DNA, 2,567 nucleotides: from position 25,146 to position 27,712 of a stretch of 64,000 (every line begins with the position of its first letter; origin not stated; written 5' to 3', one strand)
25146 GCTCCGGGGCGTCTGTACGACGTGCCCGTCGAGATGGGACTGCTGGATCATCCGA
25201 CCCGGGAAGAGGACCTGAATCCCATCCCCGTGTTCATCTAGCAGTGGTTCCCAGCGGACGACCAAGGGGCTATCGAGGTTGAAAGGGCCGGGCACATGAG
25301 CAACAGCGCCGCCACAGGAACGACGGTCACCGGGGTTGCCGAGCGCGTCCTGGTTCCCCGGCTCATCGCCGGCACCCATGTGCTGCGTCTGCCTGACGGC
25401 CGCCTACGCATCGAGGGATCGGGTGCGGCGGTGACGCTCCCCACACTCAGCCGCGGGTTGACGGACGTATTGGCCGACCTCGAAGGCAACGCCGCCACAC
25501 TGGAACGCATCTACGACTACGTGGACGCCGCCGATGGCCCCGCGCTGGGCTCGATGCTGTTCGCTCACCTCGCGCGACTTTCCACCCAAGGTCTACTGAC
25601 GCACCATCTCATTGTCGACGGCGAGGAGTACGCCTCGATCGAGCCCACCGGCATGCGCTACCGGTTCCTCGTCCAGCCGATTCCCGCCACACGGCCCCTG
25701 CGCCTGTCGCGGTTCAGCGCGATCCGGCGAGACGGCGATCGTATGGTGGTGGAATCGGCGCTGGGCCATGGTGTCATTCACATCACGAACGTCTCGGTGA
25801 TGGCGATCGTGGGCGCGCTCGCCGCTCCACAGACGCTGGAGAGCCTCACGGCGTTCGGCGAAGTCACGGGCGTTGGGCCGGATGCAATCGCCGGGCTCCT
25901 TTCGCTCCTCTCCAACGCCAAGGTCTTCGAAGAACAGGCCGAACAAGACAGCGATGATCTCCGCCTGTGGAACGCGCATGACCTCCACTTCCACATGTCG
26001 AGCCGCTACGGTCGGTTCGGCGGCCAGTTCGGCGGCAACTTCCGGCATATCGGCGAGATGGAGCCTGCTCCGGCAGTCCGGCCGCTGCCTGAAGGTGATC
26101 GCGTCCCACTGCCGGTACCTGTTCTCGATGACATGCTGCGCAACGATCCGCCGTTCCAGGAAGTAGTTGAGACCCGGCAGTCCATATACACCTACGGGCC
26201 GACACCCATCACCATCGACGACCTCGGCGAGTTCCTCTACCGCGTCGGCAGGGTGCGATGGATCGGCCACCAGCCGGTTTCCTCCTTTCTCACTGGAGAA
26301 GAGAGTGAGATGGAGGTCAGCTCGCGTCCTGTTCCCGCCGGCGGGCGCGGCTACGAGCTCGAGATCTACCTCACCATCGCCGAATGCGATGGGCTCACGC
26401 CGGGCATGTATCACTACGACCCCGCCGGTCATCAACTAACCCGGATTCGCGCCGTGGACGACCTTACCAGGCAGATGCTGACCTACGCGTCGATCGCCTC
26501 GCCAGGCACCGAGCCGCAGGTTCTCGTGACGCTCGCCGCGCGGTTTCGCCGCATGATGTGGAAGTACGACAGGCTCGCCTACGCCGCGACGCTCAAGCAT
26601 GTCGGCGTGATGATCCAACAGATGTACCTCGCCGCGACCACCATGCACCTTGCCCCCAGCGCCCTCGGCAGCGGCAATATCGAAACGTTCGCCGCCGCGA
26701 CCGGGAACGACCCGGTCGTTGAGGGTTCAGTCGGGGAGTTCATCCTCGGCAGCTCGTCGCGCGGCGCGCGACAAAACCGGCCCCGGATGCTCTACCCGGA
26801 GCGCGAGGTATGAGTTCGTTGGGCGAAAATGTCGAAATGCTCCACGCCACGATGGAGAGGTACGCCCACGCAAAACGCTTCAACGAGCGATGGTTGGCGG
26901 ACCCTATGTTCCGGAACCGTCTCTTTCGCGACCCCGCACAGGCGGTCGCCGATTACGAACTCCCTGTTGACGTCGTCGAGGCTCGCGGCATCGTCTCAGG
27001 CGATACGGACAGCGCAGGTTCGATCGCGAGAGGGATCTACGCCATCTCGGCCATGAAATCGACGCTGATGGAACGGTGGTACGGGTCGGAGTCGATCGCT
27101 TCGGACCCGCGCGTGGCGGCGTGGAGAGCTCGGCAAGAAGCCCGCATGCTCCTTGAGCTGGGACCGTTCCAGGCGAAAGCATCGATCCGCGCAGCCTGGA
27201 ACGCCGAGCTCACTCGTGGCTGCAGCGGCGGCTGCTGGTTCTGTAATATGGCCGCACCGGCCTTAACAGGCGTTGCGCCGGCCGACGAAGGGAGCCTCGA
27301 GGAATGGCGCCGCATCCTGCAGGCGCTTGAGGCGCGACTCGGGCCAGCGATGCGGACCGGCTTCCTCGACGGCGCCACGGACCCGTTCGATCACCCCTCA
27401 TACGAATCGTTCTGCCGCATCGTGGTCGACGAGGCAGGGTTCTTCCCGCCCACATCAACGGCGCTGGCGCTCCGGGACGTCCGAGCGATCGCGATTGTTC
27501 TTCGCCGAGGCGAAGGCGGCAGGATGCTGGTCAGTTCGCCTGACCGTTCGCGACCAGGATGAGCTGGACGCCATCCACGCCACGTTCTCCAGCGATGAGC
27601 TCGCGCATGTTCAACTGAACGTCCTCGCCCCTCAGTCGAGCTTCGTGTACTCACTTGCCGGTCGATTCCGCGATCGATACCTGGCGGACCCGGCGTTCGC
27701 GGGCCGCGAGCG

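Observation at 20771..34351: Hybrid RiPP cluster: NHLP precursor with YcaO/SagB azole machinery, a radical SAM enzyme and a LanM-like enzyme in one operon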

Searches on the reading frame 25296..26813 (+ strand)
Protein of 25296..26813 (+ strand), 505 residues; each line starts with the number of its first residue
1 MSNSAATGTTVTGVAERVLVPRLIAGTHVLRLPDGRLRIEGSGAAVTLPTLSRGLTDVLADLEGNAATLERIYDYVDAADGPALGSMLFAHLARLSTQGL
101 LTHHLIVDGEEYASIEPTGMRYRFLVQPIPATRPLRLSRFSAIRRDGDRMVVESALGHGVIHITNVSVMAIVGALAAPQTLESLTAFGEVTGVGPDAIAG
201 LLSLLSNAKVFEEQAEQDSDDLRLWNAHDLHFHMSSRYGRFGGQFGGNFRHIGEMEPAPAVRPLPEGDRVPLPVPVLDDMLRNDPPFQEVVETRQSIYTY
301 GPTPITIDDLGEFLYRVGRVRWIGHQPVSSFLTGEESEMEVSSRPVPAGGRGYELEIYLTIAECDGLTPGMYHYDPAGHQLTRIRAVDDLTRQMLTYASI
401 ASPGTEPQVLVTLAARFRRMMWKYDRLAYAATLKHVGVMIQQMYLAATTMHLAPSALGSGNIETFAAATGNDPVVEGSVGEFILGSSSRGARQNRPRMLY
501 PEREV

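Call 4: search_protein_families(library=pfam, proteins=[window:25296-26813:+], max_evalue=0.01)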
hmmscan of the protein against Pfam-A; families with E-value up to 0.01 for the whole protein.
window:25296-26813:+ (505 aa): 2 families
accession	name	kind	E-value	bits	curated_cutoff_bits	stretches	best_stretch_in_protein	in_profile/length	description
PF22767.2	ThcOx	-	5.3e-18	66.4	27.7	1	135-240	1-108/110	Cyanobactin oxidase ThcOx,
PF00881.29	Nitroreductase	-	7.9e-08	33.1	23.5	1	292-472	2-155/167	Nitroreductase family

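Call 5: search_protein_families(library=ncbifam, proteins=[window:25296-26813:+], max_evalue=0.01)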
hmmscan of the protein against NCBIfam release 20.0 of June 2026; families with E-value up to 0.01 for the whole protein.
window:25296-26813:+ (505 aa): 2 families
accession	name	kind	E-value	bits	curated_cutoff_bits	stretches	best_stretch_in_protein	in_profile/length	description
TIGR03605.1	antibiot_sagB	domain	3.9e-44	150.2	78.4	1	307-486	2-173/173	SagB family peptide dehydrogenase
TIGR04511.1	SagB_rel_DH_2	exception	9.4e-22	77.6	240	1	337-479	216-361/380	putative peptide maturation dehydrogenase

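Call 10: find_encoding_contigs(protein=window:25296-26813:+, flank=10000, max_places=6)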
Protein window:25296-26813:+ (505 aa): no gene with exactly this product is on record in the collection.

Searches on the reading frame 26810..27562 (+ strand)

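Call 4: search_protein_families(library=pfam, proteins=[window:26810-27562:+], max_evalue=0.01)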
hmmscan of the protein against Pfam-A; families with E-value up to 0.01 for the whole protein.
window:26810-27562:+ (250 aa): 1 family
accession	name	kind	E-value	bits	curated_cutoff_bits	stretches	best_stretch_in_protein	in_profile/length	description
PF04055.27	Radical_SAM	-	0.0006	20.5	29.5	1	134-208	3-72/166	Radical SAM superfamily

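Call 5: search_protein_families(library=ncbifam, proteins=[window:26810-27562:+], max_evalue=0.01)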
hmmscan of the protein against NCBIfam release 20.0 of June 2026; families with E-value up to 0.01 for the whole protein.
window:26810-27562:+ (250 aa): 2 families
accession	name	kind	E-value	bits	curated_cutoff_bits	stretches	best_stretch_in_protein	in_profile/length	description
TIGR04517.1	rSAM_PoyD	subfamily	1.6e-42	146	325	1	18-231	1-221/446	radical SAM family RiPP maturation amino acid epimerase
NF038399.1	NH_RiPP_Os17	domain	2.1e-06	27.7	40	1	26-73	8-55/63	Os1348 family NHLP clan protein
